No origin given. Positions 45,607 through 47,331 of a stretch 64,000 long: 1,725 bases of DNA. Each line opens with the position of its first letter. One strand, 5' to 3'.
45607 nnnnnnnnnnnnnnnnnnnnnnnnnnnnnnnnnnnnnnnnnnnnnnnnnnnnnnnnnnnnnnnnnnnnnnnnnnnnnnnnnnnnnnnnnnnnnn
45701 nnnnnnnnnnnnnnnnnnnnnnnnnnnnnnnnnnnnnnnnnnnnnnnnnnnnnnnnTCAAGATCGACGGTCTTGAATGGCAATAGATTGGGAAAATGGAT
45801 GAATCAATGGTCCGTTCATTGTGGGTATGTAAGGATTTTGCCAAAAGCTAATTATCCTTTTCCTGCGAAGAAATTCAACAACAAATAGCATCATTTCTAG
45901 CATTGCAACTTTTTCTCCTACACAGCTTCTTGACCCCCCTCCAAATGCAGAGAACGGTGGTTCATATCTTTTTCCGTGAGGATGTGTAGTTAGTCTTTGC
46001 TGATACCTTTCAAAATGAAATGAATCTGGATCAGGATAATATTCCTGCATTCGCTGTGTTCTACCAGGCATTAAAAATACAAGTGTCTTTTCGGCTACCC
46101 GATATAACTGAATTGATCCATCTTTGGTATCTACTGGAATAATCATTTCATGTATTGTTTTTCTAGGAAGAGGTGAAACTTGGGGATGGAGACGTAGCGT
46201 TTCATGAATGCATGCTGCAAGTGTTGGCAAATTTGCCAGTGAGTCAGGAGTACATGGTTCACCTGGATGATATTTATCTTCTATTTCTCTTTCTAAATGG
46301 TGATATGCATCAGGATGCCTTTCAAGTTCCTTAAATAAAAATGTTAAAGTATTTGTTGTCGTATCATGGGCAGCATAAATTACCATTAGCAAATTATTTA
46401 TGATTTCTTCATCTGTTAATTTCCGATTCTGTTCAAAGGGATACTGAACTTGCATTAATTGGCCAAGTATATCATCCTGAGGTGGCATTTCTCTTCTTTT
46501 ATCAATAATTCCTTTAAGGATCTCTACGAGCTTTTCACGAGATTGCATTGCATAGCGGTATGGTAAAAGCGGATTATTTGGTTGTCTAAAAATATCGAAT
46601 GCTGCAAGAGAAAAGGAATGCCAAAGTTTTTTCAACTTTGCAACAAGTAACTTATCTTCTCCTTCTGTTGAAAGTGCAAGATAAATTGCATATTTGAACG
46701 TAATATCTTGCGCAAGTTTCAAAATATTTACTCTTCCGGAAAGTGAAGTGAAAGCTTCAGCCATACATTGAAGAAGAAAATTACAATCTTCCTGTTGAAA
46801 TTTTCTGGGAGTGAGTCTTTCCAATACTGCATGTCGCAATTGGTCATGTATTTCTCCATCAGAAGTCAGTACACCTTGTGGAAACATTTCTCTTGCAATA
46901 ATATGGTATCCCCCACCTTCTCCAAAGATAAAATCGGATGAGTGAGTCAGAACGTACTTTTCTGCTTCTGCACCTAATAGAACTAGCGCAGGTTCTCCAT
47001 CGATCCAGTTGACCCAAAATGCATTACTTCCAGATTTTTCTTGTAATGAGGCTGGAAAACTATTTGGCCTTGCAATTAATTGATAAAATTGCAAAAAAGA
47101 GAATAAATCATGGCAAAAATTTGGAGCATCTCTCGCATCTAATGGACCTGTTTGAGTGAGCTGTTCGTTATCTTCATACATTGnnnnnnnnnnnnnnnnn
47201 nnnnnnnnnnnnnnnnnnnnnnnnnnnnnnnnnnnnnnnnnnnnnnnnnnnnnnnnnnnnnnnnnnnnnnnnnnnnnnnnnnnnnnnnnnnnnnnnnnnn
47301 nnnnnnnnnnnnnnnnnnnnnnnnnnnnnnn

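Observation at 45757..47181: Bona fide cytochrome P450 in a reduced, PFOR-containing genome, co-oriented with a Wzy/O-antigen-ligase-like gene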

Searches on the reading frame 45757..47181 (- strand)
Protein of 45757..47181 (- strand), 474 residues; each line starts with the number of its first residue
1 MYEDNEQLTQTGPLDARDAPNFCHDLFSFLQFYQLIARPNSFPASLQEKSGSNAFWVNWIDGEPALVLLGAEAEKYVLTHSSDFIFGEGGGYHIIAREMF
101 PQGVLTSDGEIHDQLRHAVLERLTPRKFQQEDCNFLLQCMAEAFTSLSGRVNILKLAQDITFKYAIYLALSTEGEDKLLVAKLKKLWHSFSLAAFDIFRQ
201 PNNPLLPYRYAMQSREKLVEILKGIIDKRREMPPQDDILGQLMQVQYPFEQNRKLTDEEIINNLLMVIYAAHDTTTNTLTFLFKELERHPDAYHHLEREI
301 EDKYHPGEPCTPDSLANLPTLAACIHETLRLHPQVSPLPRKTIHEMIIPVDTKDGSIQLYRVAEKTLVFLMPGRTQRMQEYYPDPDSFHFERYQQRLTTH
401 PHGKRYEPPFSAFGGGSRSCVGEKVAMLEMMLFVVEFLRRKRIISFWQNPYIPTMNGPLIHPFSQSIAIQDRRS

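Call 3: search_protein_families(library=pfam, proteins=[window:45757-47181:-], max_evalue=0.01)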
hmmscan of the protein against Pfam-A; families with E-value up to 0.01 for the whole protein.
window:45757-47181:- (474 aa): 1 family
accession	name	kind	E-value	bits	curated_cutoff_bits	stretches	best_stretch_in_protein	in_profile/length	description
PF00067.27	p450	-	7.2e-51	173.8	22.8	1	30-440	14-431/462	Cytochrome P450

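Call 4: search_solved_structures(query=window:45757-47181:-, max_evalue=0.00001, show_alignments=2)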
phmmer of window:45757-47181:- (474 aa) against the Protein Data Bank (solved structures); distinct sequences matched with E-value up to 0.00001: 263 (the best 60 are shown).
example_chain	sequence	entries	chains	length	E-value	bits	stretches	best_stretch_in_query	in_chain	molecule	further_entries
6mi0_A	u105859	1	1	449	1.6e-25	93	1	39-440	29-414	Cytochrome P450 51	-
7jj1_A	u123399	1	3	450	1.6e-25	93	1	39-440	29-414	Cytochrome P450 51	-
6mcw_A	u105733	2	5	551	3e-25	92.1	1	40-440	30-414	Cytochrome P450 51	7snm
7tef_A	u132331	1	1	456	2.3e-24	89.1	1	62-438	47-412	Cytochrome P450 51B1 Cyp51B1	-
8x1w_A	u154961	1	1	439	5.6e-23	84.6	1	57-439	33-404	Taxadiene 5-alpha hydroxylase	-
8x3e_A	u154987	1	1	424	9.2e-23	83.9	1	60-439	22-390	Taxadiene 5-alpha hydroxylase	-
1u13_A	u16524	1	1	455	7e-21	77.7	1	65-440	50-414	Cytochrome P450 51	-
1x8v_A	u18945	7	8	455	7.3e-21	77.6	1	65-440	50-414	Cytochrome P450 51 | STEROL 14ALPHA-DEMETHYLASE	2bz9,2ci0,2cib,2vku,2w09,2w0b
1e9x_A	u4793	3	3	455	8.9e-21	77.3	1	64-439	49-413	CYTOCHROME P450 51-LIKE RV0764C | CYTOCHROME P450 51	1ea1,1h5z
2ve3_A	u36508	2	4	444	1.2e-20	76.9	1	62-439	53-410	PUTATIVE CYTOCHROME P450 120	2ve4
2w0a_A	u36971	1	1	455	1.8e-20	76.3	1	147-440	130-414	CYTOCHROME P450 51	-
5jlc_A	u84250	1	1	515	6.5e-19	71.2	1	148-440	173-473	Lanosterol 14-alpha demethylase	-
7wzl_A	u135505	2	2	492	8.1e-18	67.6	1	196-440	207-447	Putative cytochrome P450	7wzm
9wat_A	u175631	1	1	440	8.8e-18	67.4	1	211-439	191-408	Cytochrome P450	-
7p6l_B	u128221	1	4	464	1.1e-17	67.1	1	214-440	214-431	Bifunctional cytochrome P450/NADPH--P450 reductase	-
4kq8_A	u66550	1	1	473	2e-16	63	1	55-444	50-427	Cytochrome P450 19A1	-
3eqm_A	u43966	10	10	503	2.4e-16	62.7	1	55-444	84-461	Cytochrome P450 19A1 | Aromatase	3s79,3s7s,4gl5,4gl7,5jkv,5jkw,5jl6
5vcd_A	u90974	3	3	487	3.7e-16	62.1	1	248-440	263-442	Cytochrome P450 3A4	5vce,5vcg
6ma7_A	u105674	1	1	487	4.2e-16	61.9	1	248-440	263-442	Cytochrome P450 3A4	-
4ny4_A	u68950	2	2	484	4.8e-16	61.7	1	248-440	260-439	Cytochrome P450 3A4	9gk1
1w0e_A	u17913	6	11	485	4.8e-16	61.7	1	248-440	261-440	CYTOCHROME P450 3A4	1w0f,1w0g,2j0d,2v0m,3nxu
9yk4_A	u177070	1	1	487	4.8e-16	61.7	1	248-440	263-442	Cytochrome P450 3A4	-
1tqn_A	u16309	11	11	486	4.8e-16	61.7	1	248-440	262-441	cytochrome P450 3A4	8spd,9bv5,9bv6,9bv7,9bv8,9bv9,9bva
7lxl_A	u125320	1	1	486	4.8e-16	61.7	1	248-440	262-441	Cytochrome P450 3A4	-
3tjs_A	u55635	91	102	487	4.8e-16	61.7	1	248-440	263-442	Cytochrome P450 3A4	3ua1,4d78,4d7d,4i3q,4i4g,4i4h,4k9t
7kvk_A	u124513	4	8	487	6.7e-16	61.2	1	248-440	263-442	Cytochrome P450 3A4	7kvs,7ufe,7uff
4d6z_A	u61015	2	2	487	1.3e-15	60.3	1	251-440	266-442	CYTOCHROME P450 3A4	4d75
8gk3_A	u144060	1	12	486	7.1e-15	57.9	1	248-439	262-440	Cytochrome P450 3A7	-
7mk8_A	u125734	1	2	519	8.2e-15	57.7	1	248-439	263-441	Isoform 2 of Cytochrome P450 3A7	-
5veu_A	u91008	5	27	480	2.1e-14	56.3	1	248-439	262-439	Cytochrome P450 3A5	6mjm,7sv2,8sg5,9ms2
7lad_A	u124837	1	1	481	2.1e-14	56.3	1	248-439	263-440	Cytochrome P450 3A5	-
9njw_A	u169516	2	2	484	2e-13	53.1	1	253-443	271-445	Cytochrome P450, CYP11A1 | Ancestral Cytochrome P450 11A1 (CYP11A1)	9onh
7f3w_A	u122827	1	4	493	1e-12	50.8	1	220-472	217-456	cytochrome P450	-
7f3h_A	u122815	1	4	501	1.4e-12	50.3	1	221-472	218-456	Bifunctional cytochrome P450/NADPH--P450 reductase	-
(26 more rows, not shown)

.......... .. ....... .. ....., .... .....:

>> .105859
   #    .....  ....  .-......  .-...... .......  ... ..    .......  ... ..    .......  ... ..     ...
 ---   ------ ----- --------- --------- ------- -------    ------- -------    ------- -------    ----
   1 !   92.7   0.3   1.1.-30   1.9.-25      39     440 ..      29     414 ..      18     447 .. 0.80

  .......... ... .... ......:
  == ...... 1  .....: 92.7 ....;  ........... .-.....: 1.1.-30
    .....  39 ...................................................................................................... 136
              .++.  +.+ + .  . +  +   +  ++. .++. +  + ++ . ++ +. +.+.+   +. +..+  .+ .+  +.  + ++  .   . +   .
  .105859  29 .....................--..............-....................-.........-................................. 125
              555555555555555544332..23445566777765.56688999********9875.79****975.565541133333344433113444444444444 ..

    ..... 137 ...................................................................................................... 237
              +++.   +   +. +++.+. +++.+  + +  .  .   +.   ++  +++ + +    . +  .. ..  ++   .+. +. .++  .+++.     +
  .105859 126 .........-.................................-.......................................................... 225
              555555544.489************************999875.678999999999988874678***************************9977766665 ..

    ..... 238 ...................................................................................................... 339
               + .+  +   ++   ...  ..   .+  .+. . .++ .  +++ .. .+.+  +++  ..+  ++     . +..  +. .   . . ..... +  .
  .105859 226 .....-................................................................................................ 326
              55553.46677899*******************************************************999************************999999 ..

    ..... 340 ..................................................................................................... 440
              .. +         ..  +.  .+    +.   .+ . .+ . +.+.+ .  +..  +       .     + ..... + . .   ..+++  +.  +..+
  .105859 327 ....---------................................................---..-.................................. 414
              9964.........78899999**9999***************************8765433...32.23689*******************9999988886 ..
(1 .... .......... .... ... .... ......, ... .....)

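Call 8: find_homologous_proteins(query=window:45757-47181:-, max_evalue=1e-10)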
Query window:45757-47181:- (474 aa): 11 proteins with E <= 1e-10 among 8000 candidates.
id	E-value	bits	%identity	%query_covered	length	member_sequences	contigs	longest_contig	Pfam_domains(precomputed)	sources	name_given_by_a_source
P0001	0.0e+0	1103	100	100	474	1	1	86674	PF00067.28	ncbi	-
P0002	6.8e-23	99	25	76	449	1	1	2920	PF00067.28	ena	-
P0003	3.8e-19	87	26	86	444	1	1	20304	PF00067.28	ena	-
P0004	1.8e-18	85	30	65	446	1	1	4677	PF00067.28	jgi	jgi:cytochrome P450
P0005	2.8e-17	81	24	85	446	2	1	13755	PF00067.28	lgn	-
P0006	6.1e-15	73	30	49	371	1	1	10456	PF00067.28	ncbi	ncbi:MAG: cytochrome P450, partial [Chloroflexota bacterium]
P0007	7.7e-13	66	25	87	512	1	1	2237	PF00067.28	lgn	-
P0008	8.8e-13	66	23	76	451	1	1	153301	PF00067.28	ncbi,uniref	ncbi:cytochrome P450 [Streptomyces sp. NPDC048142]|uniref:cytochrome P450 n=1 Tax=Streptomyces sp. N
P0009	3.9e-12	64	24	70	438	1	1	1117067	PF00067.28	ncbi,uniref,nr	ncbi:hypothetical protein GIB67_040536 [Kingdonia uniflora]|uniref:Cytochrome P450 n=1 Tax=Kingdonia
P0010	8.5e-12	63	25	86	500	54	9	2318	PF00067.28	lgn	-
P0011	3.4e-11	61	26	77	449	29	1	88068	PF00067.28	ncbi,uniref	ncbi:cytochrome P450 [Streptomyces globisporus]|uniref:cytochrome P450 n=1 Tax=Streptomyces globispo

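Call 10: find_encoding_contigs(protein=P0001, flank=10000, max_places=5)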
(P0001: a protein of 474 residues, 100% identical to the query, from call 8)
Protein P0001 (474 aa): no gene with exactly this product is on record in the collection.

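Call 14: find_related_loci(query=window:45757-47181:-, collection=genome_contigs, flank=10000)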
Query window:45757-47181:- (474 aa) in genome_contigs; peptide patterns used: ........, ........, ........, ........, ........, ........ (x = any residue, [..] = any of these).
10 stretches matched a pattern, but none encodes a relative of the query by tblastn (E <= 1e-3).

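Call 18: search_protein_representatives(protein=window:45757-47181:-)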
Query: 474 residues. Proteins with E-value up to 0.001 (for the whole library): 22698; up to 1e-10: 4487; up to 1e-30: 13. The best 150 are listed.
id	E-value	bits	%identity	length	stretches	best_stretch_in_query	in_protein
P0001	0.0e+00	1103.1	100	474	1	1-474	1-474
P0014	2.6e-38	148.4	30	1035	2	203-439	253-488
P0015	3.3e-38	148.0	28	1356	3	188-439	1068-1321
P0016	9.6e-38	146.5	43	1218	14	412-439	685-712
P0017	9.9e-35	136.6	32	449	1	58-438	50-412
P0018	2.5e-34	135.2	32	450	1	61-440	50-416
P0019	7.8e-34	133.6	29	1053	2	234-454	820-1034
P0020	2.6e-33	131.9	31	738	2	222-444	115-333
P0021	6.3e-33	130.6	31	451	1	58-441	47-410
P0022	1.2e-32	129.7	31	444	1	35-463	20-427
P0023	1.6e-32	129.3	29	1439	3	253-443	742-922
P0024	4.7e-31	124.4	30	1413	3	252-443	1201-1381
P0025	5.1e-31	124.3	31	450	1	60-441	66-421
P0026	1.7e-30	122.6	32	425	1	58-435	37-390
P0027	2.2e-30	122.2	26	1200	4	220-445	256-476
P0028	3.0e-30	121.8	28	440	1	62-441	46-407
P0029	1.0e-29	120.0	33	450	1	33-463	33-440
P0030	1.8e-29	119.2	30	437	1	62-465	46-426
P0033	4.6e-29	117.9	28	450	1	54-441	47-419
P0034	5.0e-28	114.5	30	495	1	66-442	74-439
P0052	3.0e-24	102.0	29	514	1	52-464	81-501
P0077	2.3e-22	95.8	28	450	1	61-449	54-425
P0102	2.5e-21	92.4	28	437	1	65-441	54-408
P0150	5.4e-20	88.0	34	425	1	238-441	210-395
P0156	7.2e-20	87.6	29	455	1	52-463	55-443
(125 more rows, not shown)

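Call 19: list_cluster_members(proteins=[P0017, P0018, P0021, P0022, P0025, P0026, P0028, P0029, P0030, P0033])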
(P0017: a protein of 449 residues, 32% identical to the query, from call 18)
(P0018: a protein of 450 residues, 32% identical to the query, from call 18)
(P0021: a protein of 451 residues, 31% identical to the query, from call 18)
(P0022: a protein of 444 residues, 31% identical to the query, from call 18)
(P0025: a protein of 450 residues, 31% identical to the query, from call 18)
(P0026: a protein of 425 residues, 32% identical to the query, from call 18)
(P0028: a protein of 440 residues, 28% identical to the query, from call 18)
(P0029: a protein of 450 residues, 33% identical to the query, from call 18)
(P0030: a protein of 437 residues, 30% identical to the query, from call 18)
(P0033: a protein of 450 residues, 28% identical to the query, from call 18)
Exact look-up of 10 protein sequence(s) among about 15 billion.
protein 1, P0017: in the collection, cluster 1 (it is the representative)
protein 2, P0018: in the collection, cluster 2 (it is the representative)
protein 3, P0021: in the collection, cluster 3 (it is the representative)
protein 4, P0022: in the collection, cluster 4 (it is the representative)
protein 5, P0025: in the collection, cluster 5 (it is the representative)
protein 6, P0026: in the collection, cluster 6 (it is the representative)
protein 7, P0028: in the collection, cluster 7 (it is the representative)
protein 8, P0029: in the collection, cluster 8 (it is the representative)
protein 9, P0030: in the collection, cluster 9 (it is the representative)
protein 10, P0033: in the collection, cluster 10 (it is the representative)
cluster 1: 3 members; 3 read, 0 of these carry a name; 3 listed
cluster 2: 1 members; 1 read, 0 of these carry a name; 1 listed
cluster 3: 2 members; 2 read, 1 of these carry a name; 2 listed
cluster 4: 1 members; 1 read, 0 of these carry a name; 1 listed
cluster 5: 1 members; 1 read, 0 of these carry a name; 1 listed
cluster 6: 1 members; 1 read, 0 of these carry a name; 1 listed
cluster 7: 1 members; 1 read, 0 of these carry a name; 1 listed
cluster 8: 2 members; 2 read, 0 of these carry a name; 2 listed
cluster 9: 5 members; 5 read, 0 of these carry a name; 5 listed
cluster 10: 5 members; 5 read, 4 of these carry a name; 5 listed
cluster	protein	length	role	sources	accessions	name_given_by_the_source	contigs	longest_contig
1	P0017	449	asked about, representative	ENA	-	-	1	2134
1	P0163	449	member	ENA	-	-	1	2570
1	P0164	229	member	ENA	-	-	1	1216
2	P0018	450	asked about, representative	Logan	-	-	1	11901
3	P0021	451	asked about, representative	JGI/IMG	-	retinoid hydroxylase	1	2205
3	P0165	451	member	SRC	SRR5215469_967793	-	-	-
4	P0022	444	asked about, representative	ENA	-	-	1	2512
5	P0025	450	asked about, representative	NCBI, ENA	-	-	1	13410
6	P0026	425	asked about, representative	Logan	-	-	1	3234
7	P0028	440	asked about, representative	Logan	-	-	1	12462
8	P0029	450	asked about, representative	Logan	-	-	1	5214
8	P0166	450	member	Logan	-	-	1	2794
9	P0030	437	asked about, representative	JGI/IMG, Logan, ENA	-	-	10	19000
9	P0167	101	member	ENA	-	-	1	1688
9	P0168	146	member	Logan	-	-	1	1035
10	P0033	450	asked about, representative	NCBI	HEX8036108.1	MAG TPA: cytochrome P450 [Ktedonobacterales bacterium]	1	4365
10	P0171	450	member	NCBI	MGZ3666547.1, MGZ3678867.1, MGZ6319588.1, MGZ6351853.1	MAG: cytochrome P450 [Ktedonobacterales bacterium]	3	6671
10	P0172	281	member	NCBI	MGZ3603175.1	MAG: cytochrome P450, partial [Ktedonobacterales bacterium]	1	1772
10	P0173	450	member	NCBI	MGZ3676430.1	MAG: cytochrome P450 [Ktedonobacterales bacterium]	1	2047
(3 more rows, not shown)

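Call 35: predict_structure(alignment_id=A1)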
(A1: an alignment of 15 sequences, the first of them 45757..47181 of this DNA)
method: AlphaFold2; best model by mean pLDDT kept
length: 474 residues; sequences in the alignment: 15
mean_pLDDT: 81.7   pTM: 0.86
mean pLDDT of the five models: 81.7, 78.8, 78.1, 78.0, 77.7
residues with pLDDT >= 90: 162; 70-90: 240; 50-70: 44; < 50: 28
segments of 3 or more residues with pLDDT < 50: 1-11, 398-406, 411-417
pLDDT, mean of each block of 10 residues (from residue 1): 39 60 74 86 89 86 86 81 58 77 76 79 73 90 90 93 92 77 92 82 88 94 94 90 84 89 90 90 92 94 83 87 92 85 86 83 88 88 89 66 45 48 84 93 75 78 84 73
secondary structure, 60 per line:
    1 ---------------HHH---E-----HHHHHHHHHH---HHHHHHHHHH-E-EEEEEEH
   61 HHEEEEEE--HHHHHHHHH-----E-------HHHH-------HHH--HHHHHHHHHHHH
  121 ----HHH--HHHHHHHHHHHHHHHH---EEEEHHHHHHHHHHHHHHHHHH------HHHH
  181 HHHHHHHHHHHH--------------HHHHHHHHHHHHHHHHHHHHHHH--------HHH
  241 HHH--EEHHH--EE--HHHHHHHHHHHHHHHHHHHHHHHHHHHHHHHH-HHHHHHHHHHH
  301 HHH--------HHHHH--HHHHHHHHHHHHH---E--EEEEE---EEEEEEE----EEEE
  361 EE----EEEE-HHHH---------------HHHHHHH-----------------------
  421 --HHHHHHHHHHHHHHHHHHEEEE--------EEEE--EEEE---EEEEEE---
elements in order: H28-37 H41-50 E54-59 E63-68 H71-79 H93-96 H109-120 H130-145 E149-152 H153-170 H177-192 H207-229 H238-243 H257-288 H290-303 H312-316 H319-331 E338-342 E346-352 E357-362 E367-370 H372-375 H391-397 H423-440 E441-444 E453-456 E459-462 E466-471

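Call 39: search_protein_families(library=ncbifam, proteins=[window:45757-47181:-], max_evalue=0.001)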
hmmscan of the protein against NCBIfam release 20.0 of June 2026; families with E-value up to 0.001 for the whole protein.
window:45757-47181:- (474 aa): 7 families
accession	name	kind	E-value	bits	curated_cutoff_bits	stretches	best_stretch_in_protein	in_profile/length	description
NF045812.1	PentlenOxigase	equivalog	1.6e-23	83.3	800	1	179-444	166-412/444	pentalenene oxygenase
TIGR04538.1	P450_cycloAA_1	subfamily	8.6e-22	77.5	500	1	108-438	73-363/395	cytochrome P450, cyclodipeptide synthase-associated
NF050147.1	aminopyruv_ApyO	equivalog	1.2e-17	63.8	525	1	101-443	77-395/444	RiPP biosynthesis cytochrome P450 ApyO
NF051859.1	AlbFlvMonOxTrpSyn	equivalog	7.4e-16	57.8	700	1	186-443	190-429/457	bifunctional albaflavenone monooxygenase/terpene synthase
NF041802.1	P450_SolI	exception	1.1e-08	34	850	1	217-451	214-405/424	solanimycin biosynthesis cytochrome P450 SolI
NF045816.1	PentlenlactSyn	equivalog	0.00014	20.7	700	0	210-276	176-236/396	pentalenolactone synthase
NF041177.1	Cyp119_Thmprot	equivalog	0.00046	19.1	680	0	405-448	304-347/368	cytochrome P450 Cyp119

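Call 40: search_protein_families(library=phrogs, proteins=[window:45757-47181:-], max_evalue=0.001)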
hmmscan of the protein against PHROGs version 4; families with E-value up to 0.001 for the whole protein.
window:45757-47181:- (474 aa): 0 families
